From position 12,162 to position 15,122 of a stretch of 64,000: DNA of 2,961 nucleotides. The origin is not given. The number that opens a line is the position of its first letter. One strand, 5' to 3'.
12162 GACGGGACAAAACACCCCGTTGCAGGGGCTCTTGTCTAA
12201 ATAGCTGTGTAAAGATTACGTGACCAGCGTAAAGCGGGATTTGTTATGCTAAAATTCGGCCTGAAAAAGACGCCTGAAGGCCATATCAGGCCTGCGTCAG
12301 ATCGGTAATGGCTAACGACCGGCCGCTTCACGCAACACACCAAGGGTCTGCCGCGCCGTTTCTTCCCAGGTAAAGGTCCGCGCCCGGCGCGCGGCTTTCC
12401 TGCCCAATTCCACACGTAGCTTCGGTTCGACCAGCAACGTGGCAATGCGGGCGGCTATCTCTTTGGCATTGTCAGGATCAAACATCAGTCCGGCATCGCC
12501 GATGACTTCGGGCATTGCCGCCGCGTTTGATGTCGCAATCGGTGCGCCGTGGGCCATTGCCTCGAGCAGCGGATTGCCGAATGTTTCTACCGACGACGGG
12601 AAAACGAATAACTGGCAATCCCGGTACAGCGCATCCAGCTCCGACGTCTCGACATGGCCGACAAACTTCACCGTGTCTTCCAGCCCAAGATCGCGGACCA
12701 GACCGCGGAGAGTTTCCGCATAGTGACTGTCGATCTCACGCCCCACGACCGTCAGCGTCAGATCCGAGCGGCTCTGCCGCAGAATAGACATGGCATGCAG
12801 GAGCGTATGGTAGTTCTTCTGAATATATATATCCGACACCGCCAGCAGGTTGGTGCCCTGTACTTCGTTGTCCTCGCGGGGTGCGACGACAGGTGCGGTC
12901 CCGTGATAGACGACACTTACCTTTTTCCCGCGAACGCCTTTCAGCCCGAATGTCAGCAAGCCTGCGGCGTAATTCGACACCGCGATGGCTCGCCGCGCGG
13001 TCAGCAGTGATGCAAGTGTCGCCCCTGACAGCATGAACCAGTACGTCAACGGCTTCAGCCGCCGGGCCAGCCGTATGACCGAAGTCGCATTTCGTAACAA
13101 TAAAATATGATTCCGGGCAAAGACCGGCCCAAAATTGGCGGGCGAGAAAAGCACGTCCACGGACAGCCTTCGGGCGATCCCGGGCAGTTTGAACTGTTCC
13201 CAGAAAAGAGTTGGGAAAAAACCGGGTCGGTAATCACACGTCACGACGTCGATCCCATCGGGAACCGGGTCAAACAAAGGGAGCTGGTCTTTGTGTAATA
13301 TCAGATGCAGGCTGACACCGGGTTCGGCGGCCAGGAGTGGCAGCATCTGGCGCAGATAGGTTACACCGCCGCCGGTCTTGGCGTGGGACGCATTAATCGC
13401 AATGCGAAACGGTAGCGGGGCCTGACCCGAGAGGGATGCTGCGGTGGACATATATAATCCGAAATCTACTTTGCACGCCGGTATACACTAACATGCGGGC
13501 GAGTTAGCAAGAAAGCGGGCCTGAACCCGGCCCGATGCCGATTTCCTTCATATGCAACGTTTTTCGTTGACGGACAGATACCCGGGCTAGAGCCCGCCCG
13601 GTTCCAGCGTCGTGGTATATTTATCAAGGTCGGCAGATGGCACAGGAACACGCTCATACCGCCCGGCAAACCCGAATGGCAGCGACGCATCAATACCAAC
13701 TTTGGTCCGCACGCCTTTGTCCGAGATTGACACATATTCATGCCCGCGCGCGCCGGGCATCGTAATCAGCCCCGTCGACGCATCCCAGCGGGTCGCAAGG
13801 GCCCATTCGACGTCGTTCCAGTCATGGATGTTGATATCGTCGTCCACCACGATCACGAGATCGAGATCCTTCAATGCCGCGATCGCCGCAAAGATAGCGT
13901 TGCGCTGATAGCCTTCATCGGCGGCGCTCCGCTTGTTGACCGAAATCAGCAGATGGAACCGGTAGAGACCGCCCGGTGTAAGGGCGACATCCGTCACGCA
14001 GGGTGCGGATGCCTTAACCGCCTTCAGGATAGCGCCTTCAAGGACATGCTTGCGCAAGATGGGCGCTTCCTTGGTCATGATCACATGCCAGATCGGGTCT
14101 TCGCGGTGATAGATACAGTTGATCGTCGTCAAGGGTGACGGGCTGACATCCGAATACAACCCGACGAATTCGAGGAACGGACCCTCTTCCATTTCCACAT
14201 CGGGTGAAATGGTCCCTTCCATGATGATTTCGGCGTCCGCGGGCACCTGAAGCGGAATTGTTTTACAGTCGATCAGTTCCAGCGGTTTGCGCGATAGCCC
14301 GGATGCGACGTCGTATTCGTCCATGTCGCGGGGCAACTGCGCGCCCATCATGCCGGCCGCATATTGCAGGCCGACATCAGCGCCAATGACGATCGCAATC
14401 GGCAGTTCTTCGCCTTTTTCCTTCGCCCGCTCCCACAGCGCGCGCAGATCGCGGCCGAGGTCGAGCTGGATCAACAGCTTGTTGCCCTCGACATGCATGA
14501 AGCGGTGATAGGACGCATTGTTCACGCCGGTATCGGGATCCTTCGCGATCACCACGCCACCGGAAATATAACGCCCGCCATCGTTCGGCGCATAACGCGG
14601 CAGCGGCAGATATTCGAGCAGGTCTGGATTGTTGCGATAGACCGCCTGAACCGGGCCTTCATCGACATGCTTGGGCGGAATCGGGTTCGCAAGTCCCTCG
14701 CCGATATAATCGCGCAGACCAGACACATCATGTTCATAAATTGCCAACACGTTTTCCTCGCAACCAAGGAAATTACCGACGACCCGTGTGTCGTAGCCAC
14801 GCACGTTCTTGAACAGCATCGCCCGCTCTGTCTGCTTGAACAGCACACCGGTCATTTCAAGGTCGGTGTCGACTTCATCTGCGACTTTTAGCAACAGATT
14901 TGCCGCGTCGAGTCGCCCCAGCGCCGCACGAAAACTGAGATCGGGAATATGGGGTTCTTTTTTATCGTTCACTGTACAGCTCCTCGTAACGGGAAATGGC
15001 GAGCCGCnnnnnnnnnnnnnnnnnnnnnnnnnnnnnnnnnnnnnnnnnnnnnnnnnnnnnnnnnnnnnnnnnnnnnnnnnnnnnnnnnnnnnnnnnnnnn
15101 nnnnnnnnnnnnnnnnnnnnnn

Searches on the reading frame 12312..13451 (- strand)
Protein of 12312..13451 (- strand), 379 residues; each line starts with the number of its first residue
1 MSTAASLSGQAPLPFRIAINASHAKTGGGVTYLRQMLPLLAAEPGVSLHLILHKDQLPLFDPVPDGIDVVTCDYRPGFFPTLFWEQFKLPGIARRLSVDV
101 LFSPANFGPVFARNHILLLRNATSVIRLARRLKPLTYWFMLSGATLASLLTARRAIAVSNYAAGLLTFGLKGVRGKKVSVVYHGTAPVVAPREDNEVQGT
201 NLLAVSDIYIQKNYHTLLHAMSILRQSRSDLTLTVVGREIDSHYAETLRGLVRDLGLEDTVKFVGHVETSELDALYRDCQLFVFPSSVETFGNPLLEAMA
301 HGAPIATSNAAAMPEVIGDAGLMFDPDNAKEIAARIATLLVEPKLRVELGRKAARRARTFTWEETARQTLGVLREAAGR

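Call 9: search_protein_families(library=ncbifam, proteins=[window:12312-13451:-])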
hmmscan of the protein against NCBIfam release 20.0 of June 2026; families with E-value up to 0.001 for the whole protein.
window:12312-13451:- (379 aa): 32 families (the best 25 are shown)
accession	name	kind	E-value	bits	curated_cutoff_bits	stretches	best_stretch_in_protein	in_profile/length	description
NF041876.1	EPS_EpsE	equivalog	5.5e-25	88.4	400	1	197-365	212-385/389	exopolysaccharide biosynthesis GT4 family glycosyltransferase EpsE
TIGR04047.1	MSMEG_0565_glyc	hypoth_equivalog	1.6e-23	83.4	259.85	1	198-372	192-370/373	MSMEG_0565 family glycosyltransferase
TIGR03449.1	mycothiol_MshA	equivalog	9.7e-22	77.4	462.5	1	211-377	232-404/406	D-inositol-3-phosphate glycosyltransferase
NF041010.1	glycosy_Agl16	equivalog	3e-18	65.8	575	1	155-372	137-347/352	glycosylation protein Agl16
TIGR03088.1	stp2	hypoth_equivalog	3.7e-17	62.4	409.05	1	130-372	131-369/374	TIGR03088 family PEP-CTERM/XrtA system glycosyltransferase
TIGR03999.1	thiol_BshA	equivalog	9.1e-17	61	273.7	1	204-366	204-363/375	N-acetyl-alpha-D-glucosaminyl L-malate synthase BshA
NF038229.1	Glyco4_Geo_Pelo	equivalog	9.5e-17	61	400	1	202-359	164-318/338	GPMC system family 4 glycosyltransferase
NF038255.1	exopoly_VpsD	equivalog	2.6e-16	59.5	300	1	198-313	202-317/381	VpsD family glycosyltransferase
TIGR02149.1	glgA_Coryne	subfamily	3.6e-14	52.7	302.4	1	200-375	205-389/391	glycogen synthase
NF038295.1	EPS_HpsP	equivalog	5.2e-14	52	550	1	200-373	208-384/388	hormogonium polysaccharide biosynthesis glycosyltransferase HpsP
TIGR04063.1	stp3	hypoth_equivalog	7.7e-14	51.4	442.05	1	212-367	226-386/397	TIGR04063 family PEP-CTERM/XrtA system glycosyltransferase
NF050063.1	ProtGlycPglJ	equivalog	1e-12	48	500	1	194-370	189-360/363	N-acetylgalactosamine-N,N'-diacetylbacillosaminyl-diphospho-undecaprenol 4-alpha-N-acetylgalactosaminyltransferase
NF038298.1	EPS_HpsO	equivalog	1.2e-12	47.3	575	1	289-372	299-383/388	hormogonium polysaccharide biosynthesis glycosyltransferase HpsO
NF046085.1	XrtY_assoc_Gly1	equivalog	8.1e-12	44.7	400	1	195-352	205-359/387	XrtY-associated glycosyltransferase XYAG1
NF053787.1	GlcN_PG_synth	equivalog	5.4e-11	41.9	480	1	239-372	221-355/361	N-acetylglucosaminyl phosphatidylglycerol synthase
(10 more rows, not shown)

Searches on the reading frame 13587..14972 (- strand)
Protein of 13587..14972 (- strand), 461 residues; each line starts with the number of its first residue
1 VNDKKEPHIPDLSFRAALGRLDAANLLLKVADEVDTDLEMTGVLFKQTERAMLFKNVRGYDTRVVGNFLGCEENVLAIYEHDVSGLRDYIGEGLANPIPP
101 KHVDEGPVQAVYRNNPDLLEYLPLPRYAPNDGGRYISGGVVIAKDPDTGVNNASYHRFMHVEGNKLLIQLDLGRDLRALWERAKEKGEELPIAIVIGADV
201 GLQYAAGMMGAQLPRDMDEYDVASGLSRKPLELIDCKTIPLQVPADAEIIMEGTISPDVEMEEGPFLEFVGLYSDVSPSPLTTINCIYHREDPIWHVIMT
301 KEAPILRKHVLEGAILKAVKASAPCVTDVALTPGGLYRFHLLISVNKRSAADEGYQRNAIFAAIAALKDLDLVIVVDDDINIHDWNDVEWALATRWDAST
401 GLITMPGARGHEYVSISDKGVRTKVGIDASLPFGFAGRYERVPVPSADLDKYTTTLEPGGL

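Call 9: search_protein_families(library=ncbifam, proteins=[window:13587-14972:-])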
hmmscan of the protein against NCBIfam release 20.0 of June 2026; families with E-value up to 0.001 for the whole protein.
window:13587-14972:- (461 aa): 7 families
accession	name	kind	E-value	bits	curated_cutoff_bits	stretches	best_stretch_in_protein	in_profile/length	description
TIGR00148.1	TIGR00148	subfamily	3e-88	296.4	244.85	1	15-430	2-436/438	UbiD family decarboxylase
NF041204.1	VdcC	exception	5.8e-67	226.1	650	1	14-456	4-464/467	non-oxidative hydroxyarylic acid decarboxylases subunit C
TIGR03701.1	mena_SCO4490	equivalog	2.3e-55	188.1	495.9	2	97-407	106-416/433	menaquinone biosynthesis decarboxylase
NF008175.0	PRK10922.1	equivalog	1.3e-40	139.3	788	2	98-430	120-456/497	4-hydroxy-3-polyprenylbenzoate decarboxylase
NF041219.1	BagN_FevL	exception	8.5e-37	126.8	1000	1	94-313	117-337/502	bagremycin/ferroverdin biosynthesis UbiD family decarboxylase BagN/FevL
TIGR02724.1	phenyl_P_beta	equivalog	2.2e-36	125.3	468.95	1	23-406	12-412/472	phenylphosphate carboxylase subunit beta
TIGR02723.1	phenyl_P_alpha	equivalog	9.8e-27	93.7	564.6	1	119-404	127-412/485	phenylphosphate carboxylase subunit alpha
